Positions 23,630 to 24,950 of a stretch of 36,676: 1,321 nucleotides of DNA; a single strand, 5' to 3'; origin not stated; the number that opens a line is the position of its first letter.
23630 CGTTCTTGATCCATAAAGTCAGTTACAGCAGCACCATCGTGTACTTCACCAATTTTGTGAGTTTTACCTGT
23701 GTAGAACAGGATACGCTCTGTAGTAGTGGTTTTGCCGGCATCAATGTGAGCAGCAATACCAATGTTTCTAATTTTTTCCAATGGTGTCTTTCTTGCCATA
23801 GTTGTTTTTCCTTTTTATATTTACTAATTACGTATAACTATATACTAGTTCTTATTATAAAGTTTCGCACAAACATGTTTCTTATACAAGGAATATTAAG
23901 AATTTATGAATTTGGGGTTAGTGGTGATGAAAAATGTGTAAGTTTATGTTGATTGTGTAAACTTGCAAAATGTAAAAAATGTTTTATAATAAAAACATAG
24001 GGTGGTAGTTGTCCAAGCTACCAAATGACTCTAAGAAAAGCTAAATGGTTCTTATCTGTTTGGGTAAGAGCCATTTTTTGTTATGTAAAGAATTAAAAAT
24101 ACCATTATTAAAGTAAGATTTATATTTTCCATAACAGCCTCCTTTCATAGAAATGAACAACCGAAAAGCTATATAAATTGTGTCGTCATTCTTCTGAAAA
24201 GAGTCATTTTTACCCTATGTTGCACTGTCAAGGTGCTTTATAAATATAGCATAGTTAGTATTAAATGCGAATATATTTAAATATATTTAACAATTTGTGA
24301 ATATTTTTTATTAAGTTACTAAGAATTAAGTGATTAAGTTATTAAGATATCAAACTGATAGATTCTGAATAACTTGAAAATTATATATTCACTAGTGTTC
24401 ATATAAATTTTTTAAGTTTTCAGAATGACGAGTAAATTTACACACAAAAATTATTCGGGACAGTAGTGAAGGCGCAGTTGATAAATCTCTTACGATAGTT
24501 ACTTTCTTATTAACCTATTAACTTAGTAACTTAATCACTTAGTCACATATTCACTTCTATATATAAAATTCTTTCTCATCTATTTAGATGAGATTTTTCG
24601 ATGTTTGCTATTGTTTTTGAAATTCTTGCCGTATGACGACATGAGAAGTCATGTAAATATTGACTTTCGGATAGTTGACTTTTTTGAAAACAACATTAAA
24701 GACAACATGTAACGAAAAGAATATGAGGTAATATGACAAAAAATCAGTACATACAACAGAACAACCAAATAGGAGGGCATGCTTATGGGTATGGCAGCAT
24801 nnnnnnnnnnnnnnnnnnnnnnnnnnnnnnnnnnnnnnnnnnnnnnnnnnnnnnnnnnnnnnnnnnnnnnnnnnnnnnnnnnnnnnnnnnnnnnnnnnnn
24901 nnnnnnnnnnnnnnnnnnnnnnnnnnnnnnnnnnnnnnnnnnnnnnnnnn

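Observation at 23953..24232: Candidate type I toxin-antitoxin: 26-aa hydrophobic peptide converging on a promoter-plus-terminator small RNA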

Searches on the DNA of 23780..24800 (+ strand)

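Call 6: search_rna_families(source=window, start=23780, end=24800, threshold=evalue, max_evalue=10, show_alignments=3)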
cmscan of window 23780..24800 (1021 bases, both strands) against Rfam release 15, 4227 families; matches with E-value up to 10: 3.
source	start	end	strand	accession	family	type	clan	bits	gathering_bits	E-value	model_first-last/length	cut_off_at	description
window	24149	24194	-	RF01603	snoR29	Gene; snRNA; snoRNA; CD-box;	-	20.9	50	5.9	1-84/84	no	small nucleolar RNA snoR29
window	23974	24048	+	RF02526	SSRC34_1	Gene; sRNA;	-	19.5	64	7.1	1-128/128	no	Streptococcus sRNA SSRC34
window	23919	23964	+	RF01421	snoR114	Gene; snRNA; snoRNA; CD-box;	-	17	45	3.9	1-87/87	no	small nucleolar RNA snoR114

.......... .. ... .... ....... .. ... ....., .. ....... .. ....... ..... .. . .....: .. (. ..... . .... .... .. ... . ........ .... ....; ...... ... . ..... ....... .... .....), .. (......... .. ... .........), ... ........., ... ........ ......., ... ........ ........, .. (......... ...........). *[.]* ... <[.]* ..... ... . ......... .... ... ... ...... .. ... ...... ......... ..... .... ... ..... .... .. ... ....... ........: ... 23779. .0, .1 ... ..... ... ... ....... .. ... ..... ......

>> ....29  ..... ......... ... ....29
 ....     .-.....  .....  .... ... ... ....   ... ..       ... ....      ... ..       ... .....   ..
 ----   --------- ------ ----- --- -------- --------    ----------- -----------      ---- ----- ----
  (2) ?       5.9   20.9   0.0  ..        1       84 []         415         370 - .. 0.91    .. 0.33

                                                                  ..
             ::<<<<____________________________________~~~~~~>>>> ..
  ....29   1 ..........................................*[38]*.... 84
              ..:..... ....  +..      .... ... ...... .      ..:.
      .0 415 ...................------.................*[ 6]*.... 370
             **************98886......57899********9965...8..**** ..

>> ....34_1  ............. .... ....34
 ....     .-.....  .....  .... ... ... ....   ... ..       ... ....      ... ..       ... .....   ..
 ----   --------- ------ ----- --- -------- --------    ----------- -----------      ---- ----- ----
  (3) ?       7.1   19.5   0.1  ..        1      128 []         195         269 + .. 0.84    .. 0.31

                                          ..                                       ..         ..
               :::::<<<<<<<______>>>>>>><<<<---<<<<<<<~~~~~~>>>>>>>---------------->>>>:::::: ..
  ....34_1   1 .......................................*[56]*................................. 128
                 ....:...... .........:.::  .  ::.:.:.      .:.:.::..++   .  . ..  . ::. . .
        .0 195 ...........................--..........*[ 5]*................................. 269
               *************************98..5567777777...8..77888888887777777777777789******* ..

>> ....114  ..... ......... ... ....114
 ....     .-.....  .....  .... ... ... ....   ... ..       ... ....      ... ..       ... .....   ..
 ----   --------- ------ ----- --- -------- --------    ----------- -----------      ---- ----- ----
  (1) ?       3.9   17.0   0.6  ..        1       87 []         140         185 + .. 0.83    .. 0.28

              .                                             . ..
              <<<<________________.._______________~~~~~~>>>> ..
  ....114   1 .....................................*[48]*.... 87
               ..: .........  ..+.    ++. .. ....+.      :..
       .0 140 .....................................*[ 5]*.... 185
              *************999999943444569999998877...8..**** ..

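Call 64: build_rna_model(alignment_id=A4)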
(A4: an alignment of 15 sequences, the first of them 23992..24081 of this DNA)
Model R1 built from alignment A4 (15 sequences, 96 columns); structure: RNAalifold consensus.
model positions 90; base pairs 21; branch points 1; effective number of sequences 2.08; information 0.633 bits per position. Calibrated on 0.2 Mb of random sequence (short: E-values are rough).
structure used (alignment columns):
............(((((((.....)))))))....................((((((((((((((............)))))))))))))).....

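Call 65: search_with_rna_model(model_id=R1, sources=[window, L005, L006, L007, L008, L009, L010, L011, L012, L013, L014, L018, L020, L021, L022, L023, L026, L027, L028, L029, L031, L032, L033, L035, L036, L037, L038, L039, L040, L041, L042], max_evalue=1)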
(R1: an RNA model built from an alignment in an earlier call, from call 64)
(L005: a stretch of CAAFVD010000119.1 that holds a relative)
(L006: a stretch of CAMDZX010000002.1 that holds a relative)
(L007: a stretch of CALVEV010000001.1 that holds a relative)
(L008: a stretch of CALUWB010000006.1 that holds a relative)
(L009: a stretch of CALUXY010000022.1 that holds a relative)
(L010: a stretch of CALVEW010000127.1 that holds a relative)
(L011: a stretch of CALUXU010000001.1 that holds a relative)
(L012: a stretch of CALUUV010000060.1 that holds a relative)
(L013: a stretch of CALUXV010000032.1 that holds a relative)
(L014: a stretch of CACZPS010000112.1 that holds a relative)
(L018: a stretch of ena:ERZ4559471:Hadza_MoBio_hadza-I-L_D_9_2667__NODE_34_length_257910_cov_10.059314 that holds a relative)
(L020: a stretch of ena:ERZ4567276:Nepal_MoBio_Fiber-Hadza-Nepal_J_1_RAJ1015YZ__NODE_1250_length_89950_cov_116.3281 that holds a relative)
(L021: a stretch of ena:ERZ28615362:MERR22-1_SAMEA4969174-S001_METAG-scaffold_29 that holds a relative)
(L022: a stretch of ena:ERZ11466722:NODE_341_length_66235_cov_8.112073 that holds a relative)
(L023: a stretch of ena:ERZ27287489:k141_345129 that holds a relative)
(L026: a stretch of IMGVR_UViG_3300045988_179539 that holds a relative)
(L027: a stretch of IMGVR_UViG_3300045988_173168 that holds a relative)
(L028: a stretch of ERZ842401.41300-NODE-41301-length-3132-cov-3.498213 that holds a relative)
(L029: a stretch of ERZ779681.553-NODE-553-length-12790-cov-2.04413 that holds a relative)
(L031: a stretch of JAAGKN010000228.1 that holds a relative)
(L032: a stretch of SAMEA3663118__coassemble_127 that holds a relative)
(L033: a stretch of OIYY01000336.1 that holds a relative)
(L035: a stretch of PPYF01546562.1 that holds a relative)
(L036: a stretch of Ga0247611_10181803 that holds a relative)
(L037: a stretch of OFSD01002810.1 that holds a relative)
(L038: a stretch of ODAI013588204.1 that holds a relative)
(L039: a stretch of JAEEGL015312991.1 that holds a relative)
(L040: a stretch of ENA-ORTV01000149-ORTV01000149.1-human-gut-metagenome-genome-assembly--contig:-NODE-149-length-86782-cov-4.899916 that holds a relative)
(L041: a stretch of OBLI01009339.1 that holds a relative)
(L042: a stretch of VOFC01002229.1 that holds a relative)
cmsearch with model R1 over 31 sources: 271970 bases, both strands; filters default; matches with E-value up to 1: 40.
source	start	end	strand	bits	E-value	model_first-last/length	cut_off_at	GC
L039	336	425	+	101.3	1.2e-20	1-90/90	no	0.39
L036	433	522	+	100.5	1.8e-20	1-90/90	no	0.4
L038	401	490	-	100.5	1.8e-20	1-90/90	no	0.4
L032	4503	4591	+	100.1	2.2e-20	1-90/90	no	0.4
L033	13505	13593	+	100.1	2.2e-20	1-90/90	no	0.4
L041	4934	5022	+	100.1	2.2e-20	1-90/90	no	0.4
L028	2852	2941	-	99.9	2.5e-20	1-90/90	no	0.39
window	23992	24081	+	98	7e-20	1-90/90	no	0.37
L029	6675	6763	-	97.8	7.7e-20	1-90/90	no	0.42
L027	77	166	+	96.3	1.7e-19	1-90/90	no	0.4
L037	1502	1589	-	94.7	4.1e-19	1-90/90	no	0.38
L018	2179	2268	-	94.2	5.2e-19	1-90/90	no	0.38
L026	2321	2408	+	93.5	7.7e-19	1-90/90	no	0.35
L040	2879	2966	-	93.5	7.7e-19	1-90/90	no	0.35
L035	4427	4514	+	93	9.8e-19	1-90/90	no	0.39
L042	8867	8954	+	91.1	2.7e-18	1-90/90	no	0.4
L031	6790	6875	-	88.1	1.4e-17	1-90/90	no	0.38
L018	1801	1896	-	77.6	3.7e-15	1-90/90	no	0.34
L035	5303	5392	+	77.6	3.9e-15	1-90/90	no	0.44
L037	624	712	-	76.6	6.4e-15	1-90/90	no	0.45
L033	5687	5774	+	64.8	3.6e-12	1-90/90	no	0.41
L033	10507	10591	-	30.4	0.00034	1-90/90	no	0.31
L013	7592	7682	+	22.1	0.03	1-90/90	no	0.3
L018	2166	2217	+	21.9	0.033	34-85/90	no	0.27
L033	5643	5727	-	20.6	0.065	1-90/90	no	0.26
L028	3008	3077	+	19.7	0.11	1-90/90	no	0.33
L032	4230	4293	+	18.4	0.21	1-90/90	no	0.27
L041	4661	4724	+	18.4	0.21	1-90/90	no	0.27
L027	128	161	-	18.3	0.22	52-85/90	no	0.41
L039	387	420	-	18.1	0.25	52-85/90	no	0.38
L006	9260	9293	+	16.8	0.5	52-85/90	no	0.35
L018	4563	4651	+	16.6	0.55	1-90/90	no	0.29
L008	7875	7938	+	16.6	0.56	1-90/90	no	0.27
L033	6051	6133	-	15.8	0.88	1-90/90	no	0.27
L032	4554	4585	-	15.6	0.97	53-84/90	no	0.38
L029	6681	6712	+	15.6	0.97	53-84/90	no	0.38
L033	13556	13587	-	15.6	0.97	53-84/90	no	0.38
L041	4985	5016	-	15.6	0.97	53-84/90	no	0.38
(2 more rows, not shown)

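Call 72: search_with_rna_model(model_id=R1, sources=[L043, L044], max_evalue=0.01)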
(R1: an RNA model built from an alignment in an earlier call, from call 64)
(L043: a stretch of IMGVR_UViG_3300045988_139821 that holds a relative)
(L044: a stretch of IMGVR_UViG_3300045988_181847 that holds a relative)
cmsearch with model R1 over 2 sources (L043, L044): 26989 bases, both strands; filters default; matches with E-value up to 0.01: 2.
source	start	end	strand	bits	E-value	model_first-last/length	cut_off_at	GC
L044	2988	3075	+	93.3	8.5e-20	1-90/90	no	0.44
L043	11678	11766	-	80.9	6.5e-17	1-90/90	no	0.42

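Call 77: search_dna_similar(query=window:23955-24250:+, collection=plasmids, mode=distant, max_evalue=0.001, max_rows=10)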
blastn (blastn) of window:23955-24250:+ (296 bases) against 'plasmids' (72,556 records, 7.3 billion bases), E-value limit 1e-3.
No match.

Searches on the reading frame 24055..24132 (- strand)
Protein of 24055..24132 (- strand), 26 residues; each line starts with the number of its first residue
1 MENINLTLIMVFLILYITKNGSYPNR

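Call 29: find_related_loci(query=A2, collection=viral_contigs, flank=1500)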
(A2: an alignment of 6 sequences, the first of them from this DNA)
Query A2 (26 aa) in viral_contigs; peptide patterns used: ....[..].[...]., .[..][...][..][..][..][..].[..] (x = any residue, [..] = any of these).
600 stretches matched a pattern (row limit reached: there are more); 1 encode a relative of the query (tblastn E <= 1e-3); 1 distinct loci.
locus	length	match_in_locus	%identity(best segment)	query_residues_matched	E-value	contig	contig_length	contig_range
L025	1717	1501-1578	85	1-26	4e-13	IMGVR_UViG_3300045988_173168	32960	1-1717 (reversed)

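Call 30: search_protein_families(library=pfam, proteins=[window:24055-24132:-], max_evalue=10)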
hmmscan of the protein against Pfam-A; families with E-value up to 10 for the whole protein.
seq(26 aa): 0 families

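Call 69: search_protein_families(library=ncbifam, alignment_id=A5, max_evalue=10)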
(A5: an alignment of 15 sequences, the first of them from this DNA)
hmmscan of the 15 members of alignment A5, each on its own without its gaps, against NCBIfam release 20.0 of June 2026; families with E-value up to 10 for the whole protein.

A. member 1, seq(26 aa): 0 families

B. families by the number of members that match (of 15 scanned): 0 families

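Call 70: search_protein_families(library=pfam, alignment_id=A5, max_evalue=10)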
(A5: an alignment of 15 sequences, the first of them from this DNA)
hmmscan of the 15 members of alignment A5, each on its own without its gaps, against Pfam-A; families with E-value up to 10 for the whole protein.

A. member 1, seq(26 aa): 0 families

B. families by the number of members that match (of 15 scanned): 2 families
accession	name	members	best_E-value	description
PF05756.17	S-antigen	3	0.046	S-antigen protein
PF10960.13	Holin_BhlA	2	0.086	BhlA holin family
